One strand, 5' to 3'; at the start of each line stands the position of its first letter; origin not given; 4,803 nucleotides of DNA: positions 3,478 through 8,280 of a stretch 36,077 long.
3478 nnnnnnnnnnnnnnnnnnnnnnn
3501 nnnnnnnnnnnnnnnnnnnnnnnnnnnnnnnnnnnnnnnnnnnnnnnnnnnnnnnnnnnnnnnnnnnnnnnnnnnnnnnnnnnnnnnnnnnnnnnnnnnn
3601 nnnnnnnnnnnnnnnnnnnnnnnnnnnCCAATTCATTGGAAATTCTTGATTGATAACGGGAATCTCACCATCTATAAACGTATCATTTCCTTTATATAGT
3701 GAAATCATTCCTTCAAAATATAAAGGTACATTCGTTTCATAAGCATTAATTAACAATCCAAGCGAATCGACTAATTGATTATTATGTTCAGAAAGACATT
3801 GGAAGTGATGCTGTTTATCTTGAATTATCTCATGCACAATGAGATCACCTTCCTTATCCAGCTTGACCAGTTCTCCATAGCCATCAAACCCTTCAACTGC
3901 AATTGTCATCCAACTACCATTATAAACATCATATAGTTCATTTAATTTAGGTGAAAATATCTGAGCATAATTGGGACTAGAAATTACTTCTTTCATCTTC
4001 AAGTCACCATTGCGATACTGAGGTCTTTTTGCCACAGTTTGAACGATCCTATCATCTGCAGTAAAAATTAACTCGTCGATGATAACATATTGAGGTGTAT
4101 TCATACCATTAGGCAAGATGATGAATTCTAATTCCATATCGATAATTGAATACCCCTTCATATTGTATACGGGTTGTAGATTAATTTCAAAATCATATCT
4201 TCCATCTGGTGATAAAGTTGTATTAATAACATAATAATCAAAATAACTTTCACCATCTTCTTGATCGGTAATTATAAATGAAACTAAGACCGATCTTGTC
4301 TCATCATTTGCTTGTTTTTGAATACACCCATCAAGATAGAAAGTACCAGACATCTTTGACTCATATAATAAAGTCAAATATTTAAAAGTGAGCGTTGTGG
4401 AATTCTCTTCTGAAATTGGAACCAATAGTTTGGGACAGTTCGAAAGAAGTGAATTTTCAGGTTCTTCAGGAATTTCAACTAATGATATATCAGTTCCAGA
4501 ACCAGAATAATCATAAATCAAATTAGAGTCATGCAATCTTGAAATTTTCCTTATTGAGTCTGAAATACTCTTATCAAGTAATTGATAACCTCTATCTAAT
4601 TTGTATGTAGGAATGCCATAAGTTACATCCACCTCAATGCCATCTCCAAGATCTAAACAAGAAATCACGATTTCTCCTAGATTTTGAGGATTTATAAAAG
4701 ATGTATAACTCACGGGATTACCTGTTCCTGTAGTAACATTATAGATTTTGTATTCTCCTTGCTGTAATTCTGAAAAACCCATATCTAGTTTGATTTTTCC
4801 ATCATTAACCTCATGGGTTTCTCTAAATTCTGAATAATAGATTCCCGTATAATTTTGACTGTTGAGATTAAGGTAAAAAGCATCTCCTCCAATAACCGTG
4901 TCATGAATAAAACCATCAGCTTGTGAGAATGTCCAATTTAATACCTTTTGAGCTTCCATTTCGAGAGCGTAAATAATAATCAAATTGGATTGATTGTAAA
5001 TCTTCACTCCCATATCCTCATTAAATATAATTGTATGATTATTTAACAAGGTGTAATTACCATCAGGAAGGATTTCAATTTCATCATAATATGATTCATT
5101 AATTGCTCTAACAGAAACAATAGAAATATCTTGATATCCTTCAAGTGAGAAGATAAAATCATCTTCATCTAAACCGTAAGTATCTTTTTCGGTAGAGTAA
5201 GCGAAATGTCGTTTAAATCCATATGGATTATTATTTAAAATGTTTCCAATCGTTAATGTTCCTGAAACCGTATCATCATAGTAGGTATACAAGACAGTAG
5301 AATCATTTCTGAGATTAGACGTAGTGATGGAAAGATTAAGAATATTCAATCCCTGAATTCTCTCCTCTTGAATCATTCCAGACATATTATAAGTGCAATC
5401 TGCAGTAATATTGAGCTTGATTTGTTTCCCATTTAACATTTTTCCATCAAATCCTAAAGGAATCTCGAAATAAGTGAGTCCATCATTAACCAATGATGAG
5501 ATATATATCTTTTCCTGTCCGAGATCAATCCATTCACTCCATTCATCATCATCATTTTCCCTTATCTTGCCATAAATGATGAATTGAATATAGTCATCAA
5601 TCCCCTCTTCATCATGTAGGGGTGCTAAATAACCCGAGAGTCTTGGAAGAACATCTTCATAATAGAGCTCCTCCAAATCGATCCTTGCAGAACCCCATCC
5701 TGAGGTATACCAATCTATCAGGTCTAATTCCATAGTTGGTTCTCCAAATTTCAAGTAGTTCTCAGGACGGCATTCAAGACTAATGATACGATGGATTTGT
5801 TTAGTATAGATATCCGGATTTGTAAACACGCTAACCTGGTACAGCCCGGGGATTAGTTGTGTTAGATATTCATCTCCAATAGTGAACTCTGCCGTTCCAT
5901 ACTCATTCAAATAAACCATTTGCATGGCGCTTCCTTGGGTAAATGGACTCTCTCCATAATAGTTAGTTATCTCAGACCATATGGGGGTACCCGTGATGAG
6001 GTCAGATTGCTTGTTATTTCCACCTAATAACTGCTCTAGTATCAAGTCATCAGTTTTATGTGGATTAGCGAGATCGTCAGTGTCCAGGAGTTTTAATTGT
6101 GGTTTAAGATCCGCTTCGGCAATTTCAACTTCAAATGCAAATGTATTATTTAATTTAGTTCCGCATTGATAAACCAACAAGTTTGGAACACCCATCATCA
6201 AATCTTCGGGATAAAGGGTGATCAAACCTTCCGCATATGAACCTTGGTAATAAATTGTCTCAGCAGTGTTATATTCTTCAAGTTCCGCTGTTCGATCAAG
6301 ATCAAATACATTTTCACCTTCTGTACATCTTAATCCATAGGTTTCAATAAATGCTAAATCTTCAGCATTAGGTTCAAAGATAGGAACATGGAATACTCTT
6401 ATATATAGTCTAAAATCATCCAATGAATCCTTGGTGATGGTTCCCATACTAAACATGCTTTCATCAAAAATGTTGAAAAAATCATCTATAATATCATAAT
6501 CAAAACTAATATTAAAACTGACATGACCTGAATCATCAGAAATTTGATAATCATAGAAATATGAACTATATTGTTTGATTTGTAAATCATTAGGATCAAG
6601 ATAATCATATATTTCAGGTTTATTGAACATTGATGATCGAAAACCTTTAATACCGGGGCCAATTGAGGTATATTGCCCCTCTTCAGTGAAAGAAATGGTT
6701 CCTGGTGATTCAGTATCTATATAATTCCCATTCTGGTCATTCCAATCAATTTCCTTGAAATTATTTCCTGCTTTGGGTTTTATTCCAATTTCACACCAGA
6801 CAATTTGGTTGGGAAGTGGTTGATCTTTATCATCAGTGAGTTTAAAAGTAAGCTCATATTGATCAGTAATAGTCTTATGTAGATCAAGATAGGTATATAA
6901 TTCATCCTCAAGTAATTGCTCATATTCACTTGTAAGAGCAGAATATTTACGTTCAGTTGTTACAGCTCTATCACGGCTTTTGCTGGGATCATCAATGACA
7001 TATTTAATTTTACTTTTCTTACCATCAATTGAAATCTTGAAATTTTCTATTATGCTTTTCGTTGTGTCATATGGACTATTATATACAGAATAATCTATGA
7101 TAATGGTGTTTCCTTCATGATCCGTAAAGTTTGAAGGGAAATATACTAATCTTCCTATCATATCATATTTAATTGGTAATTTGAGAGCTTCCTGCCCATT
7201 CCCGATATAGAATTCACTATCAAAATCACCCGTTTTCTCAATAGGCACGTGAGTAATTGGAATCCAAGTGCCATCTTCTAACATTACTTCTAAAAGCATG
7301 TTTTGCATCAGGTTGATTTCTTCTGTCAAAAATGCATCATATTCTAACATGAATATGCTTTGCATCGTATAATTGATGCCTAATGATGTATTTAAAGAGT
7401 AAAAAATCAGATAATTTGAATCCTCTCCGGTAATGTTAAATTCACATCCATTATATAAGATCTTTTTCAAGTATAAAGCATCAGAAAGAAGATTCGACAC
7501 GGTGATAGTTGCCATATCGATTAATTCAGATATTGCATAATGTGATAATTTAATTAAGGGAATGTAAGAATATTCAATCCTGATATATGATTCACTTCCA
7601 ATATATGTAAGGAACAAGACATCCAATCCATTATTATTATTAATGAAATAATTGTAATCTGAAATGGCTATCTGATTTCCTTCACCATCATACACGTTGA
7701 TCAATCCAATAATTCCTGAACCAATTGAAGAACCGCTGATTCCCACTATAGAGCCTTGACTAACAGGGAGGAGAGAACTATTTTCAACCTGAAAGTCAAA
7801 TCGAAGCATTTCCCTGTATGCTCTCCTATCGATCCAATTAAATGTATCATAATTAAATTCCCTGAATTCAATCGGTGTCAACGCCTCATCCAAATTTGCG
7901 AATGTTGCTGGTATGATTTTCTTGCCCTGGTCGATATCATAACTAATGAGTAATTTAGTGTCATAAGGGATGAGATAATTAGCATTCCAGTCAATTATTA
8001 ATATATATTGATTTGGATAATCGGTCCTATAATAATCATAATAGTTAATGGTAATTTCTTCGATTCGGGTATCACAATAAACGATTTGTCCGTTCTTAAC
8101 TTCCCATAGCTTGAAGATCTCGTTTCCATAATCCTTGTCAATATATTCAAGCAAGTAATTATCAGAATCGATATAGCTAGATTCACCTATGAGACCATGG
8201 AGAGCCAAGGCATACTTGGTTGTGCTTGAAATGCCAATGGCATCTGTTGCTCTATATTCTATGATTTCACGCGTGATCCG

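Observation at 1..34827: One uninterrupted >=34.8-kb ORF (>=11,609 codons) missing from the supplied ORF track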

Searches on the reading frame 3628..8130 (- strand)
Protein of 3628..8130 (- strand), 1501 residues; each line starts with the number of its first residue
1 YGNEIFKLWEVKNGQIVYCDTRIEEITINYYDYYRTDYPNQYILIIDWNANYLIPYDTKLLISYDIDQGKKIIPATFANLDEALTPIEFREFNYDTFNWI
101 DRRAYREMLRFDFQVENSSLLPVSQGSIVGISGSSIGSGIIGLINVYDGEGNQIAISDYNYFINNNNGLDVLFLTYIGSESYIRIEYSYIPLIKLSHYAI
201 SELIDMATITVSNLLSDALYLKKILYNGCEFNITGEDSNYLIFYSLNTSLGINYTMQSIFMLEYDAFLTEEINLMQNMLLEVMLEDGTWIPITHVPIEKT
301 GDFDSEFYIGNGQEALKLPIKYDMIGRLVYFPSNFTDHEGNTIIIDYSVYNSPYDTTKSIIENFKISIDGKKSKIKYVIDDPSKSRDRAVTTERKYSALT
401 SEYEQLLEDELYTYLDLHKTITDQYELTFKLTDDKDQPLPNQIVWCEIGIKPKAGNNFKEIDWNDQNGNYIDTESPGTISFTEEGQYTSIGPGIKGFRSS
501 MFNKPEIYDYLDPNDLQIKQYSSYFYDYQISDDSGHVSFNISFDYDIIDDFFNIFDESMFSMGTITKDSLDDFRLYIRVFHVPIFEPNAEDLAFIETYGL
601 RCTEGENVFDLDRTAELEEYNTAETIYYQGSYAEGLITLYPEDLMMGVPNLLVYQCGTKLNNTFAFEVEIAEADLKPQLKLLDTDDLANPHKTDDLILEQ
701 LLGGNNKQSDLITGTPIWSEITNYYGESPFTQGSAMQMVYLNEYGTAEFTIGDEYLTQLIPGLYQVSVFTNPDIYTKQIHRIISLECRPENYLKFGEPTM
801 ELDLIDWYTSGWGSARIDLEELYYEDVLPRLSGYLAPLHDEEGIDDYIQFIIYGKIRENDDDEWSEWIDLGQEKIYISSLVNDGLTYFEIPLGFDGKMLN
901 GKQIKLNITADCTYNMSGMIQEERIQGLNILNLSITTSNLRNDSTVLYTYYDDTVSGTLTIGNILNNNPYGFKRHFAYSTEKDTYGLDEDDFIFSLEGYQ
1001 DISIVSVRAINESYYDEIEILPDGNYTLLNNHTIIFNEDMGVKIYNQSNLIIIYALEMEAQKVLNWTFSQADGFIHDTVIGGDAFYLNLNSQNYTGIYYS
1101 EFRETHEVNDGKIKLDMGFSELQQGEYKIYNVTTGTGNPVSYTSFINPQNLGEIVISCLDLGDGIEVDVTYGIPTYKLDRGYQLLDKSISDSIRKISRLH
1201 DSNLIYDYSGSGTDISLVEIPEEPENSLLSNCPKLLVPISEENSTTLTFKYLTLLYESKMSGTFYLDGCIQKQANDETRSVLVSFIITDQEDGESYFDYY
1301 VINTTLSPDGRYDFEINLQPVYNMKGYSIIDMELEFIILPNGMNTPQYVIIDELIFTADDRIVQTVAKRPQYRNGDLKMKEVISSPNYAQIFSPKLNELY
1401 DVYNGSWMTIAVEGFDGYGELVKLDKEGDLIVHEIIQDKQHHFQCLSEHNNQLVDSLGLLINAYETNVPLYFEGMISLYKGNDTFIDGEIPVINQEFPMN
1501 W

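Call 98: search_solved_structures(query=A12, max_evalue=1)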
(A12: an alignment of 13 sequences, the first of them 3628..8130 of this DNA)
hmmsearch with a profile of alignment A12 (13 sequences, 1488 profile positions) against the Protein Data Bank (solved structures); distinct sequences matched with E-value up to 1: 0.

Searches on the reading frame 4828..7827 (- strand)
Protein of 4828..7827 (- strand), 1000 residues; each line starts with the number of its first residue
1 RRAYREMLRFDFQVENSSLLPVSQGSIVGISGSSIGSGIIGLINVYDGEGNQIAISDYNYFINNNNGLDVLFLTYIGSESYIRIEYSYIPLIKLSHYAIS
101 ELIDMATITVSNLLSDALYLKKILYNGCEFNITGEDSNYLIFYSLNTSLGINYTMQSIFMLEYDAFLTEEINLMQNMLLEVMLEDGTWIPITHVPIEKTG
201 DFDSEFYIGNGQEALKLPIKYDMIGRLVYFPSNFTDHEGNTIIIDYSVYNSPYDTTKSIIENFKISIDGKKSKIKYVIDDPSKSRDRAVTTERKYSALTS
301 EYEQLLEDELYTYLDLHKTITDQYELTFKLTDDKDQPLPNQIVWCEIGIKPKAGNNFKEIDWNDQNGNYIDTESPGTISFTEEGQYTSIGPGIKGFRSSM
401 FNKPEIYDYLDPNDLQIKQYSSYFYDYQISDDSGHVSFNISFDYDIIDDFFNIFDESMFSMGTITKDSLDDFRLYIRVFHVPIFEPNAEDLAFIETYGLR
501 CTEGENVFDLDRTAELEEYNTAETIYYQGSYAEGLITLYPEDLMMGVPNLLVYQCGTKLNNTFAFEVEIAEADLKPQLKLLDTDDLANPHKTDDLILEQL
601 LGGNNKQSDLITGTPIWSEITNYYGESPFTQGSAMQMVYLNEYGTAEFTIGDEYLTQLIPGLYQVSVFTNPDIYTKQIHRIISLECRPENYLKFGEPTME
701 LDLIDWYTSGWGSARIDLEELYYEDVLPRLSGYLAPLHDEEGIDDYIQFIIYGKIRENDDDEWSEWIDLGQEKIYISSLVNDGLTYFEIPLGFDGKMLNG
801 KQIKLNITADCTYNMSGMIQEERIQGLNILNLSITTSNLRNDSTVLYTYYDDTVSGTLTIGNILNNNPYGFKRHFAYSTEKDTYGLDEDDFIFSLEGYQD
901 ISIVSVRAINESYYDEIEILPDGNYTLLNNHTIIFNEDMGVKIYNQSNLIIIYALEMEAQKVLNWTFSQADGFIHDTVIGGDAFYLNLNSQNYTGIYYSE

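Call 50: search_protein_families(library=pfam, proteins=[window:4828-7827:-], max_evalue=0.5)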
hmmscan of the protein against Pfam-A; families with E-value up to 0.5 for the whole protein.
window:4828-7827:- (1000 aa): 2 families
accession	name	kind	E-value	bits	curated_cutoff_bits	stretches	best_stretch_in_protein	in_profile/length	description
PF14611.13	KH_SLS1_1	-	0.1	13.2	24.1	0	921-962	10-58/69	SLS1 protein first KH domain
PF18040.7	BPA_C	-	0.18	12.3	26.2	1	790-854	20-85/95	beta porphyranase A C-terminal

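Call 102: search_protein_families(library=ncbifam, proteins=[window:4828-7827:-], max_evalue=0.1)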
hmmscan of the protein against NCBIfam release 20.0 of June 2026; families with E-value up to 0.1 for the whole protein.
window:4828-7827:- (1000 aa): 0 families
